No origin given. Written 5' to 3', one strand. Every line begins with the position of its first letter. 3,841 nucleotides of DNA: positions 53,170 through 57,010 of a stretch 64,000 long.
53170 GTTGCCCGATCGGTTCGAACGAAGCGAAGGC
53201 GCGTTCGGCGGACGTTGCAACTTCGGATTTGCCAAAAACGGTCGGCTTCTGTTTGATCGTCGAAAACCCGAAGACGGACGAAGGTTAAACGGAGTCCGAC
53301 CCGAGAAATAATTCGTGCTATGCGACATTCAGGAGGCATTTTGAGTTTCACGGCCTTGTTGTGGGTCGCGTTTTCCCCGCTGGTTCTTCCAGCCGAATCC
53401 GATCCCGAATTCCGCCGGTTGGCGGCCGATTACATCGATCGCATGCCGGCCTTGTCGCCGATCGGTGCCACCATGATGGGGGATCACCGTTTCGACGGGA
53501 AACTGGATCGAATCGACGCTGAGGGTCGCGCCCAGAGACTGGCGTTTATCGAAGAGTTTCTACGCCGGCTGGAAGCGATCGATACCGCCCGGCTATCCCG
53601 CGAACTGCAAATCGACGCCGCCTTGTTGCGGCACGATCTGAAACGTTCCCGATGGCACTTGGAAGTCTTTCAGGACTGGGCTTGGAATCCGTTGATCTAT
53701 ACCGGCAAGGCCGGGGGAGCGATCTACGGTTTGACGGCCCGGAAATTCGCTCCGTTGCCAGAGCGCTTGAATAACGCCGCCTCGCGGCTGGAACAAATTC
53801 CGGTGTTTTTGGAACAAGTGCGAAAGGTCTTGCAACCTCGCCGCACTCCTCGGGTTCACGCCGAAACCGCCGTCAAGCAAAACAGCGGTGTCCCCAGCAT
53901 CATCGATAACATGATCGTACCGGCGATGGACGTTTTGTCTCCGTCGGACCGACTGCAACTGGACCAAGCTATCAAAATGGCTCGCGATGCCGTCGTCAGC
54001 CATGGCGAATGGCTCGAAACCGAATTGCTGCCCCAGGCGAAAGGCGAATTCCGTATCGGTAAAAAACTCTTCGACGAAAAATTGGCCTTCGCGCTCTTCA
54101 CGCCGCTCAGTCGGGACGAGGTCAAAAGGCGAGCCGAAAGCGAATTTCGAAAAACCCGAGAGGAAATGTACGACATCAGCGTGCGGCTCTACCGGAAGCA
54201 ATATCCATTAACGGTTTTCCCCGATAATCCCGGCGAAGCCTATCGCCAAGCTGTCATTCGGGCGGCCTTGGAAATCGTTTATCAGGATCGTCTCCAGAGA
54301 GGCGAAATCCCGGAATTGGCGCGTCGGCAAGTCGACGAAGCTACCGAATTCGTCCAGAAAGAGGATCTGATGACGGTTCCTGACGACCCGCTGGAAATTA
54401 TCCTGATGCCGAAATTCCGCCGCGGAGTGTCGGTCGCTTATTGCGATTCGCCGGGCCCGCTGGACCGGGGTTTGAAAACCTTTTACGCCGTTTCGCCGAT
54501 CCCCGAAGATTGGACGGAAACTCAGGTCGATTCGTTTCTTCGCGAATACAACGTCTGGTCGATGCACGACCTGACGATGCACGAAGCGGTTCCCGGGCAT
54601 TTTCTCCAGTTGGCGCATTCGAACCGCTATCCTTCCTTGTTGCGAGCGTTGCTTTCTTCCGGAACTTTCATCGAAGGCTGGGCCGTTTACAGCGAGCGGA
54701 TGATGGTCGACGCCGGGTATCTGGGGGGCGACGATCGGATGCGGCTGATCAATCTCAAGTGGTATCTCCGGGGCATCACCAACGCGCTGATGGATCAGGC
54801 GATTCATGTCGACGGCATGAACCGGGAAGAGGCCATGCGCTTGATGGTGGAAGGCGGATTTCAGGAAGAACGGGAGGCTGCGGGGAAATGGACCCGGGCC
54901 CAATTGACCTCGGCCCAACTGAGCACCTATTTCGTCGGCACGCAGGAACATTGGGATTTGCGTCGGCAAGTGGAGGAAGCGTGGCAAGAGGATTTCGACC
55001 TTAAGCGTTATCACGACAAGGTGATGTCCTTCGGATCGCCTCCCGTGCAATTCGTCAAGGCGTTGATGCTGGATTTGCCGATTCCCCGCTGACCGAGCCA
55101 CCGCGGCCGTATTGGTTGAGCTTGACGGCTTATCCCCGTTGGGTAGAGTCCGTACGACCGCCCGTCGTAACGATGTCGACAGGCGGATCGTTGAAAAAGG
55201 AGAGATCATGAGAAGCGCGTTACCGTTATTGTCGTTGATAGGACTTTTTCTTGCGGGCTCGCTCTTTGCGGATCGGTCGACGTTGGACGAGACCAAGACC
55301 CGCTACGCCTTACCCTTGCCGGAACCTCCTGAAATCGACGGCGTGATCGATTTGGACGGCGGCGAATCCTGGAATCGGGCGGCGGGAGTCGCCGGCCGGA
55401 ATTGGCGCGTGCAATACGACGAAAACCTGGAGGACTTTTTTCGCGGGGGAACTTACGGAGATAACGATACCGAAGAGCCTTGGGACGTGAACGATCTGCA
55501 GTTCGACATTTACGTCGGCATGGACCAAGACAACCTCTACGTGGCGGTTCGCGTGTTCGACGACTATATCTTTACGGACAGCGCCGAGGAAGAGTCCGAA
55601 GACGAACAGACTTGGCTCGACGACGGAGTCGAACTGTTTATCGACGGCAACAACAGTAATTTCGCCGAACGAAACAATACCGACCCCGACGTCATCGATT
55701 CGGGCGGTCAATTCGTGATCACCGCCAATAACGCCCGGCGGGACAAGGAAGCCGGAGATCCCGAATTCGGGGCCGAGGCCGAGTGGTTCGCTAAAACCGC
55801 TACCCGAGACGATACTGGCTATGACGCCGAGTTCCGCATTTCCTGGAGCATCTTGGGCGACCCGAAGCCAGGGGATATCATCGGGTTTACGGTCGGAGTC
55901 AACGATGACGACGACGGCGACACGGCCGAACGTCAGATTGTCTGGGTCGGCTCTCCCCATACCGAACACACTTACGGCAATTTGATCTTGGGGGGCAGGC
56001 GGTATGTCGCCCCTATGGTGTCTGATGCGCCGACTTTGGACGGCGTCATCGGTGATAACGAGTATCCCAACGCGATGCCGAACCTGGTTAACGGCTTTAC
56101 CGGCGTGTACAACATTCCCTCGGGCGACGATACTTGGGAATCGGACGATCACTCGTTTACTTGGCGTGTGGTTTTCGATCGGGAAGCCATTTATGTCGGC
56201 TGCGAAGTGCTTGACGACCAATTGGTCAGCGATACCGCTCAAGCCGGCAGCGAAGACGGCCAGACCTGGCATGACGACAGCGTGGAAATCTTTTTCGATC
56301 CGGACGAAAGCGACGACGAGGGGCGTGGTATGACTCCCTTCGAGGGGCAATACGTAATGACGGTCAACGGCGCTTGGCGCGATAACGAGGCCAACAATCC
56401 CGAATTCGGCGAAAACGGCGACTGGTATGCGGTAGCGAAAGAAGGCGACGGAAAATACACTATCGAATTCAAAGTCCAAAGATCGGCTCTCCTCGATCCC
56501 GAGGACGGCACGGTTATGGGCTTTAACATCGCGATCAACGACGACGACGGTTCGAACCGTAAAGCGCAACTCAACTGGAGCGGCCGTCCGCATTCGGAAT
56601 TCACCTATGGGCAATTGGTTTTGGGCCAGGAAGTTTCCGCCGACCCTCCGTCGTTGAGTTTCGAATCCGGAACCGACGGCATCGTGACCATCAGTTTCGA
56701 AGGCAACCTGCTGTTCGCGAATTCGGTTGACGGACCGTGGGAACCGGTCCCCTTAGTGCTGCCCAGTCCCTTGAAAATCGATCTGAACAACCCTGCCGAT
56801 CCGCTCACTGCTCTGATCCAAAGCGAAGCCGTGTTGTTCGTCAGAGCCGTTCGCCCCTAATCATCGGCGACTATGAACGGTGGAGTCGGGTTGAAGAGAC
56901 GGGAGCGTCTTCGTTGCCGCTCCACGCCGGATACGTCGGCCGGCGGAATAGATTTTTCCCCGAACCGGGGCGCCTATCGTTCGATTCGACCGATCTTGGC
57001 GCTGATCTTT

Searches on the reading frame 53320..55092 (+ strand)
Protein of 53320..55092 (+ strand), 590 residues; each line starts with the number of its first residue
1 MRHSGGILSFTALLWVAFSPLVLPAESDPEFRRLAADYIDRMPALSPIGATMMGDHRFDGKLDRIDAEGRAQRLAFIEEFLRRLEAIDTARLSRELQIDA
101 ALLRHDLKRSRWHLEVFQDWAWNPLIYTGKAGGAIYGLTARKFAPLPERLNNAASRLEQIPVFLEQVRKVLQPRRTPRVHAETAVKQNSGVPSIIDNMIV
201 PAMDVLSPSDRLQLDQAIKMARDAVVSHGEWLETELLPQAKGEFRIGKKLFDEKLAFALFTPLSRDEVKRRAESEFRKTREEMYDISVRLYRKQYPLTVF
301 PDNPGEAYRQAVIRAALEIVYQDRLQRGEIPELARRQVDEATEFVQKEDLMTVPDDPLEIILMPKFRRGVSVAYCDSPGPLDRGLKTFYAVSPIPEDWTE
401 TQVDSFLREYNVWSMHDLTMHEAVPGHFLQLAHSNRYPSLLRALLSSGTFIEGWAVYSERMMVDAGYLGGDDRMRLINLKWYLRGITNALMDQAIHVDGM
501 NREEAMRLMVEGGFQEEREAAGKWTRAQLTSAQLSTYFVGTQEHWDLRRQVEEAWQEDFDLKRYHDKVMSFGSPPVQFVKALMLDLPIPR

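Call 63: search_protein_families(library=pfam, proteins=[window:53320-55092:+], max_evalue=0.001)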
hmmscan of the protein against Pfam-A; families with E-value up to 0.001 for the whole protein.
window:53320-55092:+ (590 aa): 1 family
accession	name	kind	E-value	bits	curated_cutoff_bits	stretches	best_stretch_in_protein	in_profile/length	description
PF05960.17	DUF885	-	8.8e-102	342.8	32.4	1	47-582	1-531/532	Bacterial protein of unknown function (DUF885)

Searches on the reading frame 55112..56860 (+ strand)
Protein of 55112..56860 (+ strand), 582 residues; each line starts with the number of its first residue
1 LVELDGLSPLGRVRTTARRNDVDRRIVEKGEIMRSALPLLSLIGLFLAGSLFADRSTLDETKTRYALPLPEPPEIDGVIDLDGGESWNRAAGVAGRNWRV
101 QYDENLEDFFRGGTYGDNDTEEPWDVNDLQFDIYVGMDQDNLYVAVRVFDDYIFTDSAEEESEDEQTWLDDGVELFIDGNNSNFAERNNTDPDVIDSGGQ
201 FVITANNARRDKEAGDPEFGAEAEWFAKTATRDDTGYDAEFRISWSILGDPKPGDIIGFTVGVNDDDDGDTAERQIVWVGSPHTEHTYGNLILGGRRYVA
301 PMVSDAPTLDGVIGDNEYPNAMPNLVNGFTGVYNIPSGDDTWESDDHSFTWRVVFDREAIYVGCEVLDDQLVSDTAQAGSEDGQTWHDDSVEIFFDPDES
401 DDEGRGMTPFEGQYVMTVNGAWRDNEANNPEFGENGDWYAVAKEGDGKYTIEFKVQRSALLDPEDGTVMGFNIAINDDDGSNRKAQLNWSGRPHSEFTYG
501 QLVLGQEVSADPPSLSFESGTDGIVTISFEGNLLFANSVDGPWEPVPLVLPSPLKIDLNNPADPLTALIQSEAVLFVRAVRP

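Call 63: search_protein_families(library=pfam, proteins=[window:55112-56860:+], max_evalue=0.001)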
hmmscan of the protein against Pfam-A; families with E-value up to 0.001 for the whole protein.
window:55112-56860:+ (582 aa): 1 family
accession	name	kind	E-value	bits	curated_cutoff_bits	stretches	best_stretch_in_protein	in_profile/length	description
PF06452.16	CBM9_1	-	3.5e-41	141.6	23.4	2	340-498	24-172/185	Carbohydrate family 9 binding domain-like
